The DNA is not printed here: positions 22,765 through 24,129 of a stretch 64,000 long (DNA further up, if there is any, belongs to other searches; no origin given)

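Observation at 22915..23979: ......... intein inserted exactly in the Walker A lysine-threonine of the SNF2-type helicase, with foreign AT-rich composition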

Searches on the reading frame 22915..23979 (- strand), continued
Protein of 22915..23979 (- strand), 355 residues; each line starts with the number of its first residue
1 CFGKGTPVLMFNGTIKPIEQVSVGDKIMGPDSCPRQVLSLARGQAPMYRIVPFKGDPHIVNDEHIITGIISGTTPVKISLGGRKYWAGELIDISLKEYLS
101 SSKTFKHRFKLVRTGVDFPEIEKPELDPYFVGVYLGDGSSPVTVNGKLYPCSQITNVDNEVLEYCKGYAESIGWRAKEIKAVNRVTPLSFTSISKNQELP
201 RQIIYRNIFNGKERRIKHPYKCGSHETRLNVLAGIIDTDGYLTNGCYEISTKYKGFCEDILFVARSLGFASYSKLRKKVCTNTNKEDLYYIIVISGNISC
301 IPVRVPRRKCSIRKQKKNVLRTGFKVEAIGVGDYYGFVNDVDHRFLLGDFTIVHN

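Call 55: fold_search(model_id=the predicted structure, library=pdb)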
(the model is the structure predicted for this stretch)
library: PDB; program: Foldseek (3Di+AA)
matches with E <= 10: 540; with E <= 0.001: 62
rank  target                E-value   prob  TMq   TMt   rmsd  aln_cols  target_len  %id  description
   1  1vde_B                2.0e-25  1.00  0.76  0.64   5.9       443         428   21  PI-SCEI, A HOMING ENDONUCLEASE WITH PROTEIN SPLICING ACTIVITY (released 1998-04-08)
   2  1vde_A                3.2e-25  1.00  0.77  0.65   6.0       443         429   22  PI-SCEI, A HOMING ENDONUCLEASE WITH PROTEIN SPLICING ACTIVITY (released 1998-04-08)
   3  1ef0_A                9.3e-25  1.00  0.76  0.64   5.3       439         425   20  CRYSTAL STRUCTURE OF PI-SCEI MINIPRECURSOR (released 2000-06-07)
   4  1dfa                  2.9e-24  1.00  0.71  0.63   7.1       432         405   23  CRYSTAL STRUCTURE OF PI-SCEI IN C2 SPACE GROUP (released 1999-12-08)
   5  1lwt_A                3.4e-24  1.00  0.76  0.61   7.5       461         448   21  Crystal structure of the intein homing endonuclease PI-SceI bound to its substrate DNA (Ca2+ free) (released 2002-09-27)
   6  1lws_A                4.0e-24  1.00  0.76  0.64   6.9       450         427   20  Crystal structure of the intein homing endonuclease PI-SceI bound to its recognition sequence (released 2002-09-27)
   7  1jva_B                1.4e-23  1.00  0.77  0.65   6.1       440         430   20  CRYSTAL STRUCTURE OF THE VMA1-DERIVED ENDONUCLEASE BEARING THE N AND C EXTEIN PROPEPTIDES (released 2002-08-29)
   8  1jva_A                3.8e-23  1.00  0.76  0.64   6.2       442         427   19  CRYSTAL STRUCTURE OF THE VMA1-DERIVED ENDONUCLEASE BEARING THE N AND C EXTEIN PROPEPTIDES (released 2002-08-29)
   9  1um2_B                9.0e-23  1.00  0.76  0.65   6.4       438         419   20  Crystal Structure of the Vma1-Derived Endonuclease with the Ligated Extein Segment (released 2004-09-22)
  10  1ef0_B                4.3e-22  1.00  0.72  0.66   5.4       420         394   19  CRYSTAL STRUCTURE OF PI-SCEI MINIPRECURSOR (released 2000-06-07)
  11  1um2_A                4.4e-21  1.00  0.74  0.64   7.0       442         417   19  Crystal Structure of the Vma1-Derived Endonuclease with the Ligated Extein Segment (released 2004-09-22)
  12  7qsu                  3.9e-16  1.00  0.62  0.60   6.7       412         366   16  Crystal structure of homing endonuclease-associated TliVMA intein (C1A, d333-339) (released 2022-03-30)
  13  7qss                  1.1e-13  1.00  0.61  0.51   9.5       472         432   14  Crystal structure of homing endonuclease-associated TliVMA intein (C1A) (released 2022-03-30)
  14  1dq3                  1.4e-12  1.00  0.65  0.52   8.6       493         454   12  CRYSTAL STRUCTURE OF AN ARCHAEAL INTEIN-ENCODED HOMING ENDONUCLEASE PI-PFUI (released 2000-07-05)
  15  1gpp                  3.6e-10  1.00  0.29  0.46  23.7       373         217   15  Crystal structure of the S.cerevisiae Homing Endonuclease PI-SceI Domain I (released 2002-09-19)
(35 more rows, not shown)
